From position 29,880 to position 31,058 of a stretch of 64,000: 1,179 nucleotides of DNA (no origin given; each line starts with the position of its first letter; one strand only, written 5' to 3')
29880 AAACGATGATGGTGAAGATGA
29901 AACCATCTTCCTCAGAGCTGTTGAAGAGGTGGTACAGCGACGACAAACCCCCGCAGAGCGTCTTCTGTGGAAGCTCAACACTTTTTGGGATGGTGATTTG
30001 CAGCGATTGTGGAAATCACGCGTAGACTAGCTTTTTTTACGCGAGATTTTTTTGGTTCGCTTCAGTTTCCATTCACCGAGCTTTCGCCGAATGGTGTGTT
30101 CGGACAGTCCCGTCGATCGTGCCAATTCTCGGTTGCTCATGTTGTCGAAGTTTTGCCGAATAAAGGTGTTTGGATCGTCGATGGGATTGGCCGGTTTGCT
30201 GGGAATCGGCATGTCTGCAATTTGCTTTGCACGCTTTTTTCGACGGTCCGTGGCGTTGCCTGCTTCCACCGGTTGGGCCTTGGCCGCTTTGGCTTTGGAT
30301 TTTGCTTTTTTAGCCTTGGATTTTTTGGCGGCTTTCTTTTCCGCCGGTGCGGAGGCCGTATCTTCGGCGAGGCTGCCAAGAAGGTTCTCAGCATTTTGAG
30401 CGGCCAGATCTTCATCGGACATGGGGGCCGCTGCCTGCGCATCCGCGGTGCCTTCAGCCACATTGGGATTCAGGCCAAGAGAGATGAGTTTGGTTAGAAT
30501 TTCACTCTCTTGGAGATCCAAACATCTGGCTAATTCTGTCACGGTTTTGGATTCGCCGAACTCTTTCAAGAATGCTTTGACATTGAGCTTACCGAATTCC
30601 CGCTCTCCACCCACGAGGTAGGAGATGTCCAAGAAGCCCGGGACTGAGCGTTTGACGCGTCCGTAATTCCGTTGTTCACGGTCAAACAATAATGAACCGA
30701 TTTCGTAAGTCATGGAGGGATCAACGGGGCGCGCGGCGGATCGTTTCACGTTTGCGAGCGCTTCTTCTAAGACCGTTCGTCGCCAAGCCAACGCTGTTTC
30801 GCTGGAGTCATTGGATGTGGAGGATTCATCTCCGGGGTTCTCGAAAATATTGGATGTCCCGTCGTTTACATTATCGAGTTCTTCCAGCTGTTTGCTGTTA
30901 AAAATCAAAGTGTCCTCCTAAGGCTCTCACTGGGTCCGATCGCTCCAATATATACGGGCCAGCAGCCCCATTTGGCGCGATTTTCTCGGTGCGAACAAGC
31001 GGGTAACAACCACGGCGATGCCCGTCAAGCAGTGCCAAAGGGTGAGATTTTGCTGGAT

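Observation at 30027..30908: Histone-H1-like Lys/Ala repeat protein with a sigma-region-4-like HTH, divergent from rplS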

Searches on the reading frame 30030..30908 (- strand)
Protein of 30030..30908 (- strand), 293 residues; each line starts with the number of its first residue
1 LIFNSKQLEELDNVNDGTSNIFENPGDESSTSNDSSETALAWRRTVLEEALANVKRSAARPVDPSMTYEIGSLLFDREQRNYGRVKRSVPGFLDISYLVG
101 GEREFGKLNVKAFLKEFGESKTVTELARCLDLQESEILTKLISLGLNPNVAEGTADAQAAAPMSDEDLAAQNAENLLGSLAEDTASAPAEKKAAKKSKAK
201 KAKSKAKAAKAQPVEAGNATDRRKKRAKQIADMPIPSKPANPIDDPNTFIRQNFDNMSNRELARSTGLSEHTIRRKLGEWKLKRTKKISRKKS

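Call 3: search_protein_families(library=pfam, proteins=[window:30030-30908:-], max_evalue=10)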
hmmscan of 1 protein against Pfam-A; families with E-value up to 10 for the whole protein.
window:30030-30908:- (293 aa): 10 families
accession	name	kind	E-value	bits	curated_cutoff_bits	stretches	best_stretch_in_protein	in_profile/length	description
PF13404.12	HTH_AsnC-type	-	0.0076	16.5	27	1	257-275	18-36/42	AsnC-type helix-turn-helix domain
PF13443.12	HTH_26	-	0.016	15.9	22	1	256-278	10-32/63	Cro/C1-type HTH DNA-binding domain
PF08281.18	Sigma70_r4_2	-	0.023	14.8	25.7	1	253-277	23-47/54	Sigma-70, region 4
PF13412.12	HTH_24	-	0.045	13.8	21.9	1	256-276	17-37/48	Winged helix-turn-helix DNA-binding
PF13542.12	HTH_Tnp_ISL3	-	0.063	13.2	27.4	1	257-276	27-46/51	Helix-turn-helix domain of transposase family ISL3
PF21476.4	PF0610-like_N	-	0.066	13.9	33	1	121-141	15-35/50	PF0610-like, N-terminal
PF13545.12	HTH_Crp_2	-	0.11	12.9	27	1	256-282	22-48/70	Crp-like helix-turn-helix domain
PF06459.17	RR_TM4-6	-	0.14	12.3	25.1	1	145-229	35-125/277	Ryanodine Receptor TM 4-6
PF15306.11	LIN37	-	0.42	11.2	27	1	198-291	46-139/159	LIN37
PF20432.4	Xre-like-HTH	-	1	10.1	25.8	1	257-291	24-53/63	Antitoxin Xre-like helix-turn-helix domain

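Call 4: search_protein_families(library=ncbifam, proteins=[window:30030-30908:-], max_evalue=10)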
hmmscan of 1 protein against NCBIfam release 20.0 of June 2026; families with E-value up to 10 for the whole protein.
window:30030-30908:- (293 aa): 10 families
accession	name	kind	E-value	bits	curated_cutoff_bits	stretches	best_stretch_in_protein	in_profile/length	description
NF008975.0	PRK12323.1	equivalog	0.00086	18.1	875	1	124-248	341-464/709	DNA polymerase III subunit gamma/tau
NF011492.0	PRK14900.1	equivalog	0.0034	15.3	1783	1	179-230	971-1033/1044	valine--tRNA ligase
NF053710.1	RNA_heli_RhlE2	exception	0.022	13.2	925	1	188-261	419-492/635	RNA helicase RhlE2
NF005844.0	PRK07764.1-3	equivalog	0.033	12.9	964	1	156-258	663-767/841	DNA polymerase III subunit gamma and tau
TIGR02937.1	sigma70-ECF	superfamily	0.046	13.3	42.9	1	235-277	130-154/165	sigma-70 family RNA polymerase sigma factor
TIGR02985.1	Sig70_bacteroi1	subfamily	0.063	13.5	126.4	1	248-277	122-151/162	RNA polymerase sigma-70 factor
TIGR01884.1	cas_HTH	subfamily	0.13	11.6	60.2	1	257-289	157-187/202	CRISPR-associated CARF protein Csa3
NF046106.1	ResusProRpf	equivalog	3.4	7.2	180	1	144-220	118-198/258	resuscitation-promoting factor Rpf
NF008648.0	PRK11642.1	equivalog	4.1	5.5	982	1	129-228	712-811/813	ribonuclease R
NF009611.0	PRK13108.1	equivalog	5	6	636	1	153-242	365-448/476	prolipoprotein diacylglyceryl transferase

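Call 5: search_solved_structures(query=window:30030-30908:-, max_evalue=10, show_alignments=3)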
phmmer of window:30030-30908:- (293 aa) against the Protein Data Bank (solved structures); distinct sequences matched with E-value up to 10: 0.

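Call 6: find_homologous_proteins(query=window:30030-30908:-, max_evalue=0.001)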
Query window:30030-30908:- (293 aa): 241 proteins with E <= 0.001 among 7095 candidates; the best 120 are listed.
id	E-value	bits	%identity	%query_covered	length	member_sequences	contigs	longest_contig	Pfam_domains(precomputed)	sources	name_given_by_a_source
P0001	4.9e-182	621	100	100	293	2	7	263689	-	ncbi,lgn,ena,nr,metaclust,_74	ncbi:MAG: hypothetical protein CMH56_15460 [Myxococcales bacterium]|nr:hypothetical protein [Myxococ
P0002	6.2e-164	562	90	100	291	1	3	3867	-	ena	-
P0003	1.4e-162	558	90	100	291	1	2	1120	-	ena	-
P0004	7.7e-129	447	73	96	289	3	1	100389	-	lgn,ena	-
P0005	2.9e-117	409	66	100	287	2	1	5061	-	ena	-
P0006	3.5e-113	396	65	100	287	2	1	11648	-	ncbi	-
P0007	2.1e-112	393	65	100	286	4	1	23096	-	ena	-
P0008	4.4e-111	389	63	100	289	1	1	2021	-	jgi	jgi:hypothetical protein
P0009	1.6e-101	358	62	100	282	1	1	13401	-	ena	-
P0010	1.2e-69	253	52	50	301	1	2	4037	PF13404.13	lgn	-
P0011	4.9e-69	251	48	56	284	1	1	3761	-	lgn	-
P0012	9.2e-69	250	48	56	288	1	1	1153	-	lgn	-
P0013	2.0e-68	249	47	98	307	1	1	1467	-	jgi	jgi:hypothetical protein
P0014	6.4e-68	247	50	50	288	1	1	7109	-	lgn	-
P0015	6.9e-68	247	46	98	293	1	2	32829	-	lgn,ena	-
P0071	1.6e-58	217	53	50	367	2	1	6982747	-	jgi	jgi:hypothetical protein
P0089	3.8e-57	212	42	97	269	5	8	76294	-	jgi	jgi:hypothetical protein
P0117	6.3e-54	201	42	98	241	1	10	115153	-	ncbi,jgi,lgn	jgi:hypothetical protein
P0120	9.3e-53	198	47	50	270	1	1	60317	-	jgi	jgi:DNA-binding CsgD family transcriptional regulator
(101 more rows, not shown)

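Call 12: find_related_loci(query=A1, collection=genome_contigs, flank=6000)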
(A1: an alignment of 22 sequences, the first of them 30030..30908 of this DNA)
Query A1 (293 aa) in genome_contigs; peptide patterns used: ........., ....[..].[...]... (x = any residue, [..] = any of these).
42 stretches matched a pattern; 30 encode a relative of the query (tblastn E <= 1e-3); 30 distinct loci.
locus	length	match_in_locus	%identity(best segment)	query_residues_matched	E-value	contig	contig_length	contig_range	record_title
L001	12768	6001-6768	44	1-282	2e-62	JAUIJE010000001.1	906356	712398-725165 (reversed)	MAG: bacterium isolate Co_bin.297 NODE_26_length_906356_cov_3.137819, whole genome shotgun sequence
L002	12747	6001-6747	40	1-286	5e-55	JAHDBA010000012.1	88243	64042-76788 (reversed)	MAG: Myxococcota bacterium isolate MAG-10 RZ_717, whole genome shotgun sequence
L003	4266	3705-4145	49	1-148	2e-47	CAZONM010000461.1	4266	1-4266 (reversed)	MAG TPA_asm: uncultured Myxococcales bacterium isolate binchicken_co16_62 genome assembly, contig: NODE_34563_length_426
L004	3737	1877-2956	49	1-284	7e-47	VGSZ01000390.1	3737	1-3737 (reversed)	MAG: Deltaproteobacteria bacterium isolate K_DeepCast_35m_m1_088 K_DeepCast_35m_m1_088_Ga0194129_10039978, whole genome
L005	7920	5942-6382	49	1-148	2e-46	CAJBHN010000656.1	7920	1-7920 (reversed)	MAG: uncultured Myxococcales bacterium isolate Loc090402-4m_bin-0916 genome assembly, contig: bin-0916:0656/1274, whole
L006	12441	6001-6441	49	1-148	5e-46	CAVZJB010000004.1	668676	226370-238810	MAG: uncultured delta proteobacterium isolate MFD02416.bin.1.82 genome assembly, contig: contig_100777, whole genome sho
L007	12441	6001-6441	49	1-148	1e-45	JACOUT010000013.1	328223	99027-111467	MAG: Deltaproteobacteria bacterium isolate NC_groundwater_80_Ag_B-0.1um_71_39 GD18-4_B1_scaffold_897221, whole genome sh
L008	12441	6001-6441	47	1-148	3e-45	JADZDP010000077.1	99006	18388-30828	MAG: Deltaproteobacteria bacterium isolate SJ783 c_000000349196, whole genome shotgun sequence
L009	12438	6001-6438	50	1-147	3e-45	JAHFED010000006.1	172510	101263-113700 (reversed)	MAG: Myxococcales bacterium isolate nzgw260 NODE_50_length_172511_cov_5.478218, whole genome shotgun sequence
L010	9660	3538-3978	47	1-148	7e-45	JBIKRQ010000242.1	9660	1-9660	MAG: Myxococcota bacterium isolate ME2015-06-12_3300042296_group6_bin12 Rohwer_bin1495_scaffold_4003_c1, whole genome sh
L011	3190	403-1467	49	1-284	7e-45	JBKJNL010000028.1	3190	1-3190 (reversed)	MAG: Myxococcota bacterium isolate ant_bin.371 k117_207412, whole genome shotgun sequence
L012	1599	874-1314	47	1-148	1e-44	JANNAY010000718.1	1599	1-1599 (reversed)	MAG: Deltaproteobacteria bacterium isolate OTE_78_metabat_392 OTE_78_k141_874714, whole genome shotgun sequence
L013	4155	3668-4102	51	1-147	4e-43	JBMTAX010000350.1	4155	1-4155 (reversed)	MAG: Myxococcota bacterium isolate LKB_V5_S17_100percent_par_LKB_V5_S17_concoct.125_sub NODE_23259_length_4155_cov_3.650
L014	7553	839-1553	46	1-286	2e-40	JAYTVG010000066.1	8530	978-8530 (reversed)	MAG: Deltaproteobacteria bacterium isolate GFS_5683 GFS_5683_65, whole genome shotgun sequence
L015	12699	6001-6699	32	1-284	6e-35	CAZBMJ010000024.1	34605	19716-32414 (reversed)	MAG TPA_asm: uncultured Myxococcales bacterium isolate SRP286056_co1_508 genome assembly, contig: NODE_1325_length_34605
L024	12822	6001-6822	38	1-284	2e-17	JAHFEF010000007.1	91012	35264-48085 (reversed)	MAG: Myxococcales bacterium isolate nzgw262 NODE_303_length_91013_cov_4.041863, whole genome shotgun sequence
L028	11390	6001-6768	30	2-284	9e-26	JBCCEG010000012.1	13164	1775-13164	MAG: Myxococcota bacterium isolate P01_B01_bin.101 k141_2209093_length_13164_cov_170.0653, whole genome shotgun sequence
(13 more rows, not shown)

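Call 16: search_protein_families(library=pfam, alignment_id=A1, max_evalue=0.01)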
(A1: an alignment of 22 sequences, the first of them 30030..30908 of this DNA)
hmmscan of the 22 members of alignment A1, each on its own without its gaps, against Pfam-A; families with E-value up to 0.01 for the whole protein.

A. member 1, window:30030-30908:- (293 aa): 1 family
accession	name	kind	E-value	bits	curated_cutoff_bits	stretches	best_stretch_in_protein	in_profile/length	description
PF13404.12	HTH_AsnC-type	-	0.0076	16.5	27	0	257-275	18-36/42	AsnC-type helix-turn-helix domain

B. families by the number of members that match (of 22 scanned): 17 families
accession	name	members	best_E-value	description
PF13404.12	HTH_AsnC-type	18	1.2e-05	AsnC-type helix-turn-helix domain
PF08281.18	Sigma70_r4_2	14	8.7e-05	Sigma-70, region 4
PF09339.16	HTH_IclR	8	3.3e-05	IclR helix-turn-helix domain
PF20432.4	Xre-like-HTH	8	4.6e-05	Antitoxin Xre-like helix-turn-helix domain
PF13412.12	HTH_24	6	0.00052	Winged helix-turn-helix DNA-binding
PF13542.12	HTH_Tnp_ISL3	4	0.00062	Helix-turn-helix domain of transposase family ISL3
PF01022.26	HTH_5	3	0.00031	Bacterial regulatory protein, arsR family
PF04760.21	IF2_N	3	0.00031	Translation initiation factor IF-2, N-terminal region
PF21476.4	PF0610-like_N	3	0.0026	PF0610-like, N-terminal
PF22451.2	NirdL-like_HTH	2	7.8e-05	Siroheme decarboxylase NirDL-like HTH domain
PF04539.22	Sigma70_r3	2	0.00096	Sigma-70 region 3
PF13551.12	HTH_29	1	0.00048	Winged helix-turn helix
PF04967.18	HTH_10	1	0.0013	HTH DNA binding domain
PF18024.7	HTH_50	1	0.0021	Helix-turn-helix domain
PF13443.12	HTH_26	1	0.0036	Cro/C1-type HTH DNA-binding domain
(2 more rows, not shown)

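Call 17: predict_structure(alignment_id=A2)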
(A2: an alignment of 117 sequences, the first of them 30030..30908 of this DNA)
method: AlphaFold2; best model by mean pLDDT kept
length: 293 residues; sequences in the alignment: 117
mean_pLDDT: 74.1   pTM: 0.40
mean pLDDT of the five models: 74.1, 73.9, 72.4, 71.9, 71.4
residues with pLDDT >= 90: 104; 70-90: 71; 50-70: 66; < 50: 52
segments of 3 or more residues with pLDDT < 50: 155-163, 178-187, 189-218
pLDDT, mean of each block of 10 residues (from residue 1): 81 64 52 68 86 79 88 91 93 94 93 93 92 94 92 51 56 51 46 45 44 45 55 66 87 91 94 93 71 53
secondary structure, 60 per line:
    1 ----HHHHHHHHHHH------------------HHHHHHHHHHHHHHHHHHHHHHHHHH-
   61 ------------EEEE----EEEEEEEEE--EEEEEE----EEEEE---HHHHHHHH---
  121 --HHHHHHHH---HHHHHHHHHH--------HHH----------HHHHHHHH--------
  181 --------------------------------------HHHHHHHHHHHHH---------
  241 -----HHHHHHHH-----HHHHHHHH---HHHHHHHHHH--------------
elements in order: H5-15 H34-59 E73-76 E81-89 E92-97 E102-106 H110-117 H123-130 H134-143 H165-172 H219-231 H246-253 H259-266 H270-279
